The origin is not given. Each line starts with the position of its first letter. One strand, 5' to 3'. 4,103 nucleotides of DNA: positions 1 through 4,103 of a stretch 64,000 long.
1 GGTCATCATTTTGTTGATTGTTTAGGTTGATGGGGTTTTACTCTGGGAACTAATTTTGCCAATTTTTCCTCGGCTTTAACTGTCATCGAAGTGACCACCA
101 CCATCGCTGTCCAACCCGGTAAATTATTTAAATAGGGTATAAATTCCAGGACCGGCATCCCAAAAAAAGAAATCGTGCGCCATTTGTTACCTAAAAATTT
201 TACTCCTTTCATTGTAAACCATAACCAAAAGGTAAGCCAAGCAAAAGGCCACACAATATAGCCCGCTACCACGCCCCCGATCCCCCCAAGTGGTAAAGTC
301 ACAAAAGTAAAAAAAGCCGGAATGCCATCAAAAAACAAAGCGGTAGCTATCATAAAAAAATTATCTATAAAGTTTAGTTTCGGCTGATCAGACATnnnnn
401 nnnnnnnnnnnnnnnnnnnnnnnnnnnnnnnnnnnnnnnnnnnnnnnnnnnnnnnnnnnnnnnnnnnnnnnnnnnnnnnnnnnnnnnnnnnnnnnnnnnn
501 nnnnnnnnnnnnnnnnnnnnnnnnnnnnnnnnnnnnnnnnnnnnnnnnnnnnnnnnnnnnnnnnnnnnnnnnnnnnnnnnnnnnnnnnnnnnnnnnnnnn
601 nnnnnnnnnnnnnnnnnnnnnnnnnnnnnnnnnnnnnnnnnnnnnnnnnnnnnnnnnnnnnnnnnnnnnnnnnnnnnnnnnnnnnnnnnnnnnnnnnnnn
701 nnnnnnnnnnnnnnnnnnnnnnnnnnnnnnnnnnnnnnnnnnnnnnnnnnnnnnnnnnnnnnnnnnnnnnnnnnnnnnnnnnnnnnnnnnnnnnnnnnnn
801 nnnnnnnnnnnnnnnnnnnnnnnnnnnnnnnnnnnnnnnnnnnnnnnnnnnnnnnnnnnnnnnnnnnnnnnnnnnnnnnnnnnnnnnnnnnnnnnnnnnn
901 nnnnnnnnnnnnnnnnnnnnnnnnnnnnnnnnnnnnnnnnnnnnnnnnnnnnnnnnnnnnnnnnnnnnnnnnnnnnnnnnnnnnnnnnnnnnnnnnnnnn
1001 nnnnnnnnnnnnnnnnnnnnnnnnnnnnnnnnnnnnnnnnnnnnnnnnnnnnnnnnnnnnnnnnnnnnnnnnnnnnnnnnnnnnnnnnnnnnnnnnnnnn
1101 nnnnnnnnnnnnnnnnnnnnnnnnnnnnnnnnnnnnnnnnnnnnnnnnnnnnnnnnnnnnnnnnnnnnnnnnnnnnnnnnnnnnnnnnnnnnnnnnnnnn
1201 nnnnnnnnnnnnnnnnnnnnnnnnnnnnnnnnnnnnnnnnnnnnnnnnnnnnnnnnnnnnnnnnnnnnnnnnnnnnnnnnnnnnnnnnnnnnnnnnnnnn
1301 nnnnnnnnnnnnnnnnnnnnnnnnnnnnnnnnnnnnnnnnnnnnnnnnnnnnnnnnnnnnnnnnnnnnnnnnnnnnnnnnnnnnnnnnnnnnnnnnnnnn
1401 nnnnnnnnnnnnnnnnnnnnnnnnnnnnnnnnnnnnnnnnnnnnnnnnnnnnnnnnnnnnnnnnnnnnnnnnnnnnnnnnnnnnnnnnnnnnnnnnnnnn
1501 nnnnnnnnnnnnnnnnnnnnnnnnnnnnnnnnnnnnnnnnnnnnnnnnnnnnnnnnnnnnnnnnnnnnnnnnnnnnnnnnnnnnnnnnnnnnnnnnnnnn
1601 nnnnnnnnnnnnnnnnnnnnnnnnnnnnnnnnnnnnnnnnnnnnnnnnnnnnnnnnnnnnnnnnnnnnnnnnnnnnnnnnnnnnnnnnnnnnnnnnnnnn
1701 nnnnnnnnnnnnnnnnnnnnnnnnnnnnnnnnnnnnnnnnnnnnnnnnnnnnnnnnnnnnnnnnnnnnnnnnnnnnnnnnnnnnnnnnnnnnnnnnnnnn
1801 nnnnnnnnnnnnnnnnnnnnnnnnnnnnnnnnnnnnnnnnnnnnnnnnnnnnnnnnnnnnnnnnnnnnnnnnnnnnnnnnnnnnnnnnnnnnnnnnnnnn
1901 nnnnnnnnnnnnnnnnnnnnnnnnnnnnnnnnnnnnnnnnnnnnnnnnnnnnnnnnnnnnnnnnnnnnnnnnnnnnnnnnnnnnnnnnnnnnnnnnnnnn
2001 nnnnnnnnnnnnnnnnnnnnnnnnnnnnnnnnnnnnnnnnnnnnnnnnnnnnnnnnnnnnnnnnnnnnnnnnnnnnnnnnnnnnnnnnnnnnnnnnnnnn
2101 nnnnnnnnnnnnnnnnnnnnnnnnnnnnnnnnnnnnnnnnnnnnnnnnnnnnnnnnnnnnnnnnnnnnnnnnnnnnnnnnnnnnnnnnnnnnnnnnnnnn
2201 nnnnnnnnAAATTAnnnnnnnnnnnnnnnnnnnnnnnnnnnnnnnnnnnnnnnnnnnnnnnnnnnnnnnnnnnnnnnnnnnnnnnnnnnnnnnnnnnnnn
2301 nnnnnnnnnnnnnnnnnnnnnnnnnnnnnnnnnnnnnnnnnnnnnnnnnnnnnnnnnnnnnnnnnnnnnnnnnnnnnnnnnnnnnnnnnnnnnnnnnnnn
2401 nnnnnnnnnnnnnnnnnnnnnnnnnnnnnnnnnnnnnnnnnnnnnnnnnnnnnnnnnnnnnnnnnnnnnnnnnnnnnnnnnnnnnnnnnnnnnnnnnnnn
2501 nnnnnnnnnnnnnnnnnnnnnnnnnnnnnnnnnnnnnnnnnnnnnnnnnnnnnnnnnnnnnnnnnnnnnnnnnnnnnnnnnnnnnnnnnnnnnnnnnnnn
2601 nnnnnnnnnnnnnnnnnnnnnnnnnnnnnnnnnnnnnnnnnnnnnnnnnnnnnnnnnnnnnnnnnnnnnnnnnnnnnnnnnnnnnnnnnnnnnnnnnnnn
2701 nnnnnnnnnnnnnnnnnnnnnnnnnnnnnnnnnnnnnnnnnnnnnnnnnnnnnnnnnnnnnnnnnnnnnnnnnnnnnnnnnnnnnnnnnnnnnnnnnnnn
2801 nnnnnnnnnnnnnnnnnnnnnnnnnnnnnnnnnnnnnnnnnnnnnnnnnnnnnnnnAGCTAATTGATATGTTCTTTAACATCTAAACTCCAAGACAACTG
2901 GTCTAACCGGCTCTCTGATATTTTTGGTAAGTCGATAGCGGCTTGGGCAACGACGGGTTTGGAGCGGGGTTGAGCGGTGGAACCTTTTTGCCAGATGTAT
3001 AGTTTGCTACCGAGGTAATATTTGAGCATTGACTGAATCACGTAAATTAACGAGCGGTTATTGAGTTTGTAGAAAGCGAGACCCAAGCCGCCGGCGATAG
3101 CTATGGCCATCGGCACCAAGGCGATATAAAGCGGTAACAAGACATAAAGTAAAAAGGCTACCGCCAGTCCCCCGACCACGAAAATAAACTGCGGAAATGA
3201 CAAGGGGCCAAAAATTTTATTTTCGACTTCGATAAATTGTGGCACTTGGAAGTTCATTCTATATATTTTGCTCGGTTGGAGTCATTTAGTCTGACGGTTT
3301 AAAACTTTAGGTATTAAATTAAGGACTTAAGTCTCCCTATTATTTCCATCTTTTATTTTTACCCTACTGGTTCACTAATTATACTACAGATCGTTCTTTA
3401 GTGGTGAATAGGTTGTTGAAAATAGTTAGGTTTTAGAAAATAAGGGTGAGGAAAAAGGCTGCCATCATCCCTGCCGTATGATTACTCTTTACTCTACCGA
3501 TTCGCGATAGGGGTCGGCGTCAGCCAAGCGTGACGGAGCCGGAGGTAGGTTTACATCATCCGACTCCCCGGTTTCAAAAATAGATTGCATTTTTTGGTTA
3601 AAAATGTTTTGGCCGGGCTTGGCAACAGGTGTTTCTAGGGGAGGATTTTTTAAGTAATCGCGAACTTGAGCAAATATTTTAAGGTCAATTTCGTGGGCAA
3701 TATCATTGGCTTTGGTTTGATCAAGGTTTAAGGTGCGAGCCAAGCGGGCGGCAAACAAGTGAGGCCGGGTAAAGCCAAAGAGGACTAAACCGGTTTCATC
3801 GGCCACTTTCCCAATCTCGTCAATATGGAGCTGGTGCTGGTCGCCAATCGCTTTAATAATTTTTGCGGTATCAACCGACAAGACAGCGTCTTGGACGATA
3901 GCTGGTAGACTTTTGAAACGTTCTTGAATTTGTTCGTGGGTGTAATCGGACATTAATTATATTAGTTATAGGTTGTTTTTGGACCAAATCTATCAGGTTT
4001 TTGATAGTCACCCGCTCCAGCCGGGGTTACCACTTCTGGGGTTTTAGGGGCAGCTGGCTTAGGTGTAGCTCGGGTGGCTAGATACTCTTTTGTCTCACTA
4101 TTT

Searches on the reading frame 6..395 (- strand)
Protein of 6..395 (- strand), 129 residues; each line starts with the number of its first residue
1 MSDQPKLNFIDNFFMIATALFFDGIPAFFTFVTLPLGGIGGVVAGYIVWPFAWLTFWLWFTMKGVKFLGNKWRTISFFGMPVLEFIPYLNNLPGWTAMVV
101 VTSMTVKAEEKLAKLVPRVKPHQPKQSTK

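Call 5: search_protein_families(library=pfam, proteins=[window:6-395:-], max_evalue=0.1)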
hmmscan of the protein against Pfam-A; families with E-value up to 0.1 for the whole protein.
window:6-395:- (129 aa): 0 families

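Call 14: search_protein_families(library=ncbifam, proteins=[window:6-395:-], max_evalue=0.1)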
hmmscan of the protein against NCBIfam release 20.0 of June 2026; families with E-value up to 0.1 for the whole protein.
window:6-395:- (129 aa): 0 families

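Call 64: search_protein_families(library=phrogs, proteins=[window:6-395:-], max_evalue=0.01)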
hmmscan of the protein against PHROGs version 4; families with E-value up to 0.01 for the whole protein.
window:6-395:- (129 aa): 0 families

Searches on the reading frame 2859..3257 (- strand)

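Call 5: search_protein_families(library=pfam, proteins=[window:2859-3257:-], max_evalue=0.1)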
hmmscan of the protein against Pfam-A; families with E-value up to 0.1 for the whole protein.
window:2859-3257:- (132 aa): 2 families
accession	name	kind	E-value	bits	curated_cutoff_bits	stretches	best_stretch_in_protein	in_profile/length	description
PF12666.12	PrgI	-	1.3e-08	35.7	27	1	9-82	6-84/91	PrgI family protein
PF12084.13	DUF3561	-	0.041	14.4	25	1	25-77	43-90/107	Protein of unknown function (DUF3561)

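Call 14: search_protein_families(library=ncbifam, proteins=[window:2859-3257:-], max_evalue=0.1)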
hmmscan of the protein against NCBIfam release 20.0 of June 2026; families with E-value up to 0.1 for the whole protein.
window:2859-3257:- (132 aa): 1 family
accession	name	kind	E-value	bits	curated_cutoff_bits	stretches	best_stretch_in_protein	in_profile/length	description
NF042935.1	SCO6880_fam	subfamily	0.0015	17.6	60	1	13-84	11-81/477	SCO6880 family protein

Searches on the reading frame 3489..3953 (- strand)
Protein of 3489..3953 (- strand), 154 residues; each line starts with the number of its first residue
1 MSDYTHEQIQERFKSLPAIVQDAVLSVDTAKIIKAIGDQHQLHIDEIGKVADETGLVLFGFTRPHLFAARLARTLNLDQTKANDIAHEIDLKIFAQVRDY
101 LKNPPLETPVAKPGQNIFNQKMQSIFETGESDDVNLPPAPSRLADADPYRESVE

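Call 5: search_protein_families(library=pfam, proteins=[window:3489-3953:-], max_evalue=0.1)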
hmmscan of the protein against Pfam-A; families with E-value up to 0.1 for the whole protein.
window:3489-3953:- (154 aa): 1 family
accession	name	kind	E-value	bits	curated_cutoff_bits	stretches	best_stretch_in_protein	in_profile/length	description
PF04855.17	SNF5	-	0.0062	16.8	21.8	1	62-107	35-82/225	SNF5 / SMARCB1 / INI1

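Call 14: search_protein_families(library=ncbifam, proteins=[window:3489-3953:-], max_evalue=0.1)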
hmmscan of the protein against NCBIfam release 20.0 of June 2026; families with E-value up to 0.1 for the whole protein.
window:3489-3953:- (154 aa): 0 families

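Call 64: search_protein_families(library=phrogs, proteins=[window:3489-3953:-], max_evalue=0.01)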
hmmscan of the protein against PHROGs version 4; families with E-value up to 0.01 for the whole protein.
window:3489-3953:- (154 aa): 0 families
